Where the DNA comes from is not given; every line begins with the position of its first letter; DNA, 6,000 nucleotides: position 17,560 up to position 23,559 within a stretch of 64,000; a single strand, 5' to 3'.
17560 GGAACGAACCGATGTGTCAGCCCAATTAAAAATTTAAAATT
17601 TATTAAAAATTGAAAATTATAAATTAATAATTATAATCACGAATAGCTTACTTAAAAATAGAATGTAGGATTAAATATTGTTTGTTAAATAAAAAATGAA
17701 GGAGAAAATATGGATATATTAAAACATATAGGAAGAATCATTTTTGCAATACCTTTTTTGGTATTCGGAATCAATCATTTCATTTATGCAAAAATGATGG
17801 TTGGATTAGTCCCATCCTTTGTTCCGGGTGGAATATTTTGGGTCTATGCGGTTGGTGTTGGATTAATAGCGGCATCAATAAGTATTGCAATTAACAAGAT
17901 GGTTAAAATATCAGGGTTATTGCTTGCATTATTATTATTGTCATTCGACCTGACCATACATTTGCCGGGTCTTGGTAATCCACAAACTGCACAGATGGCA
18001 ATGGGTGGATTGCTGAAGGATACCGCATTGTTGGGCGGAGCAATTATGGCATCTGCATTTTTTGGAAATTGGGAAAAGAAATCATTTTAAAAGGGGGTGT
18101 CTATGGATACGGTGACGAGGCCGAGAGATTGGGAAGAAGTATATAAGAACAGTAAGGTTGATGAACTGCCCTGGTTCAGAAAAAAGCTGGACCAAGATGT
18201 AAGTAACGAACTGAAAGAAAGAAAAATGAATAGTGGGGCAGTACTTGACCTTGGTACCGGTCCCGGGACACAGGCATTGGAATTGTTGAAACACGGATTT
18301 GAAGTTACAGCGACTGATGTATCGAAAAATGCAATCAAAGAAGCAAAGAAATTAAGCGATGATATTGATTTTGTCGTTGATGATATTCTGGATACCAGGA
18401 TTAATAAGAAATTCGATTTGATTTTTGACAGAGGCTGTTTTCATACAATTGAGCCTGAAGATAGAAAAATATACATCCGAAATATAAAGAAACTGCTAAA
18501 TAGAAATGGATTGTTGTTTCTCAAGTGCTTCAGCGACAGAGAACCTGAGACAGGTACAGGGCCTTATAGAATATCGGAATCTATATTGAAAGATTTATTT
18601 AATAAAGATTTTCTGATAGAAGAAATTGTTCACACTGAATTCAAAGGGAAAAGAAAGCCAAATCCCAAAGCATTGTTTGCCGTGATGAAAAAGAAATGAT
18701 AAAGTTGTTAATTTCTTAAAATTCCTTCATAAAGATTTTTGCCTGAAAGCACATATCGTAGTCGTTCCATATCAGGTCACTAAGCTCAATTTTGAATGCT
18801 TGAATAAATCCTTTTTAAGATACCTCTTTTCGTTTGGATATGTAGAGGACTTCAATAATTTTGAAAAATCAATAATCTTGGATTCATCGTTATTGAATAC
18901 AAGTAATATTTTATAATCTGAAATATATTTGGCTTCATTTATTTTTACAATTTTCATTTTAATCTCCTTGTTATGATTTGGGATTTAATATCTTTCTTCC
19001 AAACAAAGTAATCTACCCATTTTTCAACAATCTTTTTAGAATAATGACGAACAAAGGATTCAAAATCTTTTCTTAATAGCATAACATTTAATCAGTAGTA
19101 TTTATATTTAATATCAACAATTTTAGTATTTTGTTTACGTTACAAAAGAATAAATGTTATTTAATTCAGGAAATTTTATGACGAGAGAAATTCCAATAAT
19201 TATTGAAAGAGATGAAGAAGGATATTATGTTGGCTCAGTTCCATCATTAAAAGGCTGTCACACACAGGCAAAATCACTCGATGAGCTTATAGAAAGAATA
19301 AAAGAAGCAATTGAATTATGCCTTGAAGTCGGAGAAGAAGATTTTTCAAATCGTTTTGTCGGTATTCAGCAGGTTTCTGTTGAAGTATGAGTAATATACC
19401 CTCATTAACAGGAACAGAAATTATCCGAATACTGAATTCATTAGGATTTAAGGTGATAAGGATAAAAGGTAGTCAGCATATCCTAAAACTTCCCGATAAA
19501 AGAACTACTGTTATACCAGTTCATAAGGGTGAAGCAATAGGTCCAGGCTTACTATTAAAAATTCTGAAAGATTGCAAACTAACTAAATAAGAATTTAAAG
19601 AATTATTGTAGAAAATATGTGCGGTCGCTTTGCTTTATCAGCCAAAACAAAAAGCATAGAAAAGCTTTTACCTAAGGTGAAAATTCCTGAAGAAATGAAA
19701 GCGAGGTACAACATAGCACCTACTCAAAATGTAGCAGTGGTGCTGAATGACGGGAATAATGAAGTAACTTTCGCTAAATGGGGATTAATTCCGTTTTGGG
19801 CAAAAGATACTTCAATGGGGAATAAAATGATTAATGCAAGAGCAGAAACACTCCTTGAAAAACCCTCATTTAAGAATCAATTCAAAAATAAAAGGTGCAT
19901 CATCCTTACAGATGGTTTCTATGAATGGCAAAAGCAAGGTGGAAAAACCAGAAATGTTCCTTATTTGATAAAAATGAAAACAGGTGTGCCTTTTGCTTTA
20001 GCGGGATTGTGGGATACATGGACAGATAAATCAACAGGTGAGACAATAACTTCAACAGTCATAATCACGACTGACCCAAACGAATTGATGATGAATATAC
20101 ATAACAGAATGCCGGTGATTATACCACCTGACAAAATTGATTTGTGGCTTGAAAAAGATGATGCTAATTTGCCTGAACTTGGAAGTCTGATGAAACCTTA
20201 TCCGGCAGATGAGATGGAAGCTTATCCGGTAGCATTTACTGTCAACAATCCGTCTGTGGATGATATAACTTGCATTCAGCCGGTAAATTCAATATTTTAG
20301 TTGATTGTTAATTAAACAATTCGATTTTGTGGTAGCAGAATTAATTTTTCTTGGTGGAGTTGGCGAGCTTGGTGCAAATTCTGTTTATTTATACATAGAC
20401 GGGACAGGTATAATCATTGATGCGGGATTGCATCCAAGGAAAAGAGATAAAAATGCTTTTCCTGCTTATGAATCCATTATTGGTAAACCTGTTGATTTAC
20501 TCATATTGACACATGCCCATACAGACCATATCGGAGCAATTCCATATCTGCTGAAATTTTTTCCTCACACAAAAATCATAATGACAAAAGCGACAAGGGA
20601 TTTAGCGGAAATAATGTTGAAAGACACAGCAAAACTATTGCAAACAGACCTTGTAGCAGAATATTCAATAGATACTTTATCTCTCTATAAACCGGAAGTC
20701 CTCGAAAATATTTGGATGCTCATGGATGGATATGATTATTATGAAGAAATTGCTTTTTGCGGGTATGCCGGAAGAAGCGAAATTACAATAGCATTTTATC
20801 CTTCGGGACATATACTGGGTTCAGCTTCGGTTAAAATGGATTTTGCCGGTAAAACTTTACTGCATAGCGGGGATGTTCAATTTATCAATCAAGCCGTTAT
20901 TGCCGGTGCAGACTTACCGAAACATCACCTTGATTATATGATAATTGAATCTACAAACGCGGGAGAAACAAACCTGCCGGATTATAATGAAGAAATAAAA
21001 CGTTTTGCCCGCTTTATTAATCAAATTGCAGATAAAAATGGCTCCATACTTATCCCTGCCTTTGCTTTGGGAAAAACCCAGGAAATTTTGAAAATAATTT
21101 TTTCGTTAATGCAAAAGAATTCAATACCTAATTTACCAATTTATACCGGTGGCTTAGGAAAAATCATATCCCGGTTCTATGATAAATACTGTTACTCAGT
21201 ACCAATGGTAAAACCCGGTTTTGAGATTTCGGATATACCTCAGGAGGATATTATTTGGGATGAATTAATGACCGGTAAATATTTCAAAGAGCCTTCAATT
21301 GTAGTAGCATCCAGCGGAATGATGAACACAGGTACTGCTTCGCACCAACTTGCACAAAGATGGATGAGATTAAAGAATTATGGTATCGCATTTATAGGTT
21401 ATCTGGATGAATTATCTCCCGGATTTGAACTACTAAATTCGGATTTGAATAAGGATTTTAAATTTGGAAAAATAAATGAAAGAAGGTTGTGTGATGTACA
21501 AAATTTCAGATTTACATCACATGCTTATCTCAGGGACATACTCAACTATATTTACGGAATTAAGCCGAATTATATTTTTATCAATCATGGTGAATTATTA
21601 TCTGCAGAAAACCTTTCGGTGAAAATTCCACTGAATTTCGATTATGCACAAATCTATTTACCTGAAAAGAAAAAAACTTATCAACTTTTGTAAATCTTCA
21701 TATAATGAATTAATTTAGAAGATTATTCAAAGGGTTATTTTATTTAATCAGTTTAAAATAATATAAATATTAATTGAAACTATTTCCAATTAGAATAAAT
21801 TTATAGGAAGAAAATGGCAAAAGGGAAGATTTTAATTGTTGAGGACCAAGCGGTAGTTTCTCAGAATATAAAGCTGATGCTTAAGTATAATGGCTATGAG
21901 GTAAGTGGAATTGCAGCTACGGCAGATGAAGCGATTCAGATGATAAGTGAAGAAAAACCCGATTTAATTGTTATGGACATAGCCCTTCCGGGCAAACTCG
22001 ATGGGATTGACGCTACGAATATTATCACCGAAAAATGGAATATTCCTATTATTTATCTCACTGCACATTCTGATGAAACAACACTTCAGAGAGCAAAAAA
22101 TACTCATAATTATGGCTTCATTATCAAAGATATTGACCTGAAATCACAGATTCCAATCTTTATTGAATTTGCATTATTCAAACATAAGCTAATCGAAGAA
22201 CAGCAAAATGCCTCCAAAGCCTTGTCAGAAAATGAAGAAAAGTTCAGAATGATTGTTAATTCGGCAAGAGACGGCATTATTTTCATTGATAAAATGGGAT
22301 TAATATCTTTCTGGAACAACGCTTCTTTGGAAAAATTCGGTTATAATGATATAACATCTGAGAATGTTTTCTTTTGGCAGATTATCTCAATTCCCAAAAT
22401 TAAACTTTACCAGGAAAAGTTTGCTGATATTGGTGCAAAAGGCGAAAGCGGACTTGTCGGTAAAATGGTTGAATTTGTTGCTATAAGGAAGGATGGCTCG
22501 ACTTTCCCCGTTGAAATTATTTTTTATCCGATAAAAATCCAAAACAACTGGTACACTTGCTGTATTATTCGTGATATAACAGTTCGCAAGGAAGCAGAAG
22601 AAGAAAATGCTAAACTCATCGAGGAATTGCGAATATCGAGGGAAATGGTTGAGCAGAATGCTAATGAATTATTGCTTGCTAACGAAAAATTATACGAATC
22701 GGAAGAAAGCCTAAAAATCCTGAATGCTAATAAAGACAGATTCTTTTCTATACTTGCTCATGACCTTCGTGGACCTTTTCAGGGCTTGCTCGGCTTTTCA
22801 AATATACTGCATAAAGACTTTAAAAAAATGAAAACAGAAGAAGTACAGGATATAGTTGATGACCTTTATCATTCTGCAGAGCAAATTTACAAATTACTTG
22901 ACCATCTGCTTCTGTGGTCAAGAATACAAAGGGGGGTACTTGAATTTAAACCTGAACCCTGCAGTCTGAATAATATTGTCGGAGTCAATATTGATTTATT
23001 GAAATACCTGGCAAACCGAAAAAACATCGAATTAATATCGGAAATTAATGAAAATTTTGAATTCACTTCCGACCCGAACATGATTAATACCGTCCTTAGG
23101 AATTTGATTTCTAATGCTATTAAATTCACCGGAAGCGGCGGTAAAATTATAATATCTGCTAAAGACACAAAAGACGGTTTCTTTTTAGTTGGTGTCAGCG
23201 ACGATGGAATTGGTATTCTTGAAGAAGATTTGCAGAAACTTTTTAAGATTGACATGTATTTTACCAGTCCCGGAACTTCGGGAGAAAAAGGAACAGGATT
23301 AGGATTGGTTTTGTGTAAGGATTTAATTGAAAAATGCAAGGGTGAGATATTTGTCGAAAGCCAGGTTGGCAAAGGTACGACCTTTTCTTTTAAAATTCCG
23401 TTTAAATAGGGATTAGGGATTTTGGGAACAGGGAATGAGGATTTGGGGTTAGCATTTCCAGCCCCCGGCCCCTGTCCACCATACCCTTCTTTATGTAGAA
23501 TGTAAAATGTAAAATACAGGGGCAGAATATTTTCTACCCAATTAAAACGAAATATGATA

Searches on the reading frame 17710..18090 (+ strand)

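Call 89: search_protein_families(library=pfam, proteins=[window:17710-18090:+], max_evalue=0.01)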
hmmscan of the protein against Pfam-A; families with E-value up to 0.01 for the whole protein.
window:17710-18090:+ (126 aa): 2 families
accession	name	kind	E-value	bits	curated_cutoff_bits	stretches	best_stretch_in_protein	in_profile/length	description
PF07681.17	DoxX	-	0.0014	19.6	23.6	1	6-84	3-84/85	DoxX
PF24377.1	DUF7533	-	0.0033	17.9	27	1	1-34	3-36/74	Family of unknown function (DUF7533)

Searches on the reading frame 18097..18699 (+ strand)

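Call 89: search_protein_families(library=pfam, proteins=[window:18097-18699:+], max_evalue=0.01)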
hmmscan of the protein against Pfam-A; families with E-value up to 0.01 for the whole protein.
window:18097-18699:+ (200 aa): 14 families
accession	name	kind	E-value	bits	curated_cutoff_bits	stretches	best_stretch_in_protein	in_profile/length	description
PF13649.12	Methyltransf_25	-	5.3e-16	59.5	27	1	49-138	1-97/97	Methyltransferase domain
PF08241.18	Methyltransf_11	-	1.1e-13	52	21.2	1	50-142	1-95/95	Methyltransferase domain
PF05724.17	TPMT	-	1.7e-13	51.2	26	1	10-182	4-193/218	Thiopurine S-methyltransferase (TPMT)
PF08242.18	Methyltransf_12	-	8.4e-13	49.3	30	1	50-140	1-98/98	Methyltransferase domain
PF13847.12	Methyltransf_31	-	1.9e-11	44.3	27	1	48-146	6-113/145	Methyltransferase domain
PF13489.12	Methyltransf_23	-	5.2e-11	43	27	1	37-145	14-119/164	Methyltransferase domain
PF03848.20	TehB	-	2e-08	34.3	20.4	1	43-139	28-129/193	Tellurite resistance protein TehB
PF05175.20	MTS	-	8.7e-07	29.2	23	1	40-141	28-137/170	Methyltransferase small domain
PF02353.26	CMAS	-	3.5e-06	27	27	1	44-153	60-175/273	Mycolic acid cyclopropane synthetase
PF01739.24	CheR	-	2.3e-05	24.4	27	1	84-142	114-173/195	CheR methyltransferase, SAM binding domain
PF05401.17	NodS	-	0.00019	21.8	24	1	38-141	36-143/201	Nodulation protein S (NodS)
PF03686.19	UPF0146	-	0.00025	21.4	26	1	45-109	13-74/129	Uncharacterised protein family (UPF0146)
PF21066.3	Reovirus_L2_MT2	-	0.0041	17.1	27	1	44-77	26-59/231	Reovirus core-spike protein lambda-2 (L2), methyltransferase-2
PF01728.25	FtsJ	-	0.0082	16.5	24.1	0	45-110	21-88/181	FtsJ-like methyltransferase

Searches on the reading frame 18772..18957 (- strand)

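Call 89: search_protein_families(library=pfam, proteins=[window:18772-18957:-], max_evalue=0.01)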
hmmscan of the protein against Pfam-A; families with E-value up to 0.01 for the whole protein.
window:18772-18957:- (61 aa): 1 family
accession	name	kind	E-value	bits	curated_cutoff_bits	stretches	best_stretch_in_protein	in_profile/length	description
PF10387.14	DUF2442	-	0.00022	21.8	23.9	1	7-38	2-33/72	Protein of unknown function (DUF2442)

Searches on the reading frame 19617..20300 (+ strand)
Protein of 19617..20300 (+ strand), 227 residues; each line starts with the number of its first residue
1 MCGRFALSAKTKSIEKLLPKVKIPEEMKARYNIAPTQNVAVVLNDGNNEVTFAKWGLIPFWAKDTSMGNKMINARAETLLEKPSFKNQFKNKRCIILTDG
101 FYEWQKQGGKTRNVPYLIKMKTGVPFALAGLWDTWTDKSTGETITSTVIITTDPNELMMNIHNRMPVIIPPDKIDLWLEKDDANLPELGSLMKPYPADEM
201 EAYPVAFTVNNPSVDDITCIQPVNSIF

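Call 89: search_protein_families(library=pfam, proteins=[window:19617-20300:+], max_evalue=0.01)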
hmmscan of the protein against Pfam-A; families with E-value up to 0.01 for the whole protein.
window:19617-20300:+ (227 aa): 1 family
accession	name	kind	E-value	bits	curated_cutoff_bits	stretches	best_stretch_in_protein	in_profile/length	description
PF02586.19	SRAP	-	1.9e-74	250.2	27.1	1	1-212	1-214/214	SOS response associated peptidase (SRAP)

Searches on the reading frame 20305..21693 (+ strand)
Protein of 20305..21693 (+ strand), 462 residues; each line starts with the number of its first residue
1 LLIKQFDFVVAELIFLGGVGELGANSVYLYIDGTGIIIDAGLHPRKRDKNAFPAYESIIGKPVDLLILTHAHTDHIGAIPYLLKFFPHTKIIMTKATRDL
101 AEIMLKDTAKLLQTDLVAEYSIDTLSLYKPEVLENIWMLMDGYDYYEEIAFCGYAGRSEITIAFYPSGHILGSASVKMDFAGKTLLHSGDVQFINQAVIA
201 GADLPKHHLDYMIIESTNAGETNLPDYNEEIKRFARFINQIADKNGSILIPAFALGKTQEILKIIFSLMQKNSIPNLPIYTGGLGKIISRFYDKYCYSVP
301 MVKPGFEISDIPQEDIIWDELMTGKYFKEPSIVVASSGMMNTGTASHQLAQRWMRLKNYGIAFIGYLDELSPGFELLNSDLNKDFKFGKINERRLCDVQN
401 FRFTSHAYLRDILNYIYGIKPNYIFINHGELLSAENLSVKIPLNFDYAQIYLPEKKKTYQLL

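Call 89: search_protein_families(library=pfam, proteins=[window:20305-21693:+], max_evalue=0.01)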
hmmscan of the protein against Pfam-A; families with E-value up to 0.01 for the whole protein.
window:20305-21693:+ (462 aa): 5 families
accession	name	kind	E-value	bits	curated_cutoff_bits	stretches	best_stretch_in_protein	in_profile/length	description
PF00753.33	Lactamase_B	-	1.7e-15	57.9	22.7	1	20-115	2-96/196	Metallo-beta-lactamase superfamily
PF10996.14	Beta-Casp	-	4.6e-11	43.7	27.7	1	258-373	1-117/120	Beta-Casp domain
PF16661.11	Lactamase_B_6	-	1.8e-09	37.7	27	1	29-189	2-160/193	Metallo-beta-lactamase superfamily domain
PF07521.17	RMMBL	-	4.3e-07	30.3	21.6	1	396-441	6-52/63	Zn-dependent metallo-hydrolase RNA specificity domain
PF12706.13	Lactamase_B_2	-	3.6e-06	27.1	27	1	36-98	3-67/200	Beta-lactamase superfamily domain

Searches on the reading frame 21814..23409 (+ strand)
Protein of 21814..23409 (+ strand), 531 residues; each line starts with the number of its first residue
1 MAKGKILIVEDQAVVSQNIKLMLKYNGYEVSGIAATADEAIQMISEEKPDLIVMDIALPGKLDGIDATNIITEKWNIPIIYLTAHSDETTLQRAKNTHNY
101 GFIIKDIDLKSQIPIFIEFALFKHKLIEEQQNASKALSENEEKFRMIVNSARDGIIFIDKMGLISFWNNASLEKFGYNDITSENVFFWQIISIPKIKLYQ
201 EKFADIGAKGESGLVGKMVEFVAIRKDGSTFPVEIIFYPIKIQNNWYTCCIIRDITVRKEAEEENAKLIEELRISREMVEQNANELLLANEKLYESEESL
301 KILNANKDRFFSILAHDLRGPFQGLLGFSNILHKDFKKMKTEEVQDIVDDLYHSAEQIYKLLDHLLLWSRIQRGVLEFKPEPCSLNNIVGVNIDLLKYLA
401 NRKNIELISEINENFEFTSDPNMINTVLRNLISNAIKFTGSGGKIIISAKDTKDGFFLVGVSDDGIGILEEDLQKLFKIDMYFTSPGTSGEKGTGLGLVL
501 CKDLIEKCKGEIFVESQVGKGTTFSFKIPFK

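Call 89: search_protein_families(library=pfam, proteins=[window:21814-23409:+], max_evalue=0.01)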
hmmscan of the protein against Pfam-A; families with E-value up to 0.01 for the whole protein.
window:21814-23409:+ (531 aa): 9 families
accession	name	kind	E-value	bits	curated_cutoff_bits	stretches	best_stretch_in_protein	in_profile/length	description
PF02518.31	HATPase_c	-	4e-25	88.8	26.4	1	420-530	2-109/111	Histidine kinase-, DNA gyrase B-, and HSP90-like ATPase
PF00072.30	Response_reg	-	1.7e-22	80.2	30.2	1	6-109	1-103/111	Response regulator receiver domain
PF13426.13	PAS_9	-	1.6e-11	44.8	27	1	153-256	2-102/103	PAS domain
PF00512.31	HisKA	-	6e-10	39.5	26.9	1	307-374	2-66/66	His Kinase A (phospho-acceptor) domain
PF13188.13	PAS_8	-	3.7e-05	23.9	21.8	1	142-185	1-43/65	PAS domain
PF00989.32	PAS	-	0.00054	20.4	22.6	1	143-178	2-37/113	PAS fold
PF13589.12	HATPase_c_3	-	0.0011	19.4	25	1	425-503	4-87/137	Histidine kinase-, DNA gyrase B-, and HSP90-like ATPase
PF20274.4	cREC_REC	-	0.0064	17.6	27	0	33-87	17-74/88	Cyclic-phosphate processing Receiver domain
PF10655.14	DUF2482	-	0.0078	17.2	25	0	334-413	1-82/97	Hypothetical protein of unknown function (DUF2482)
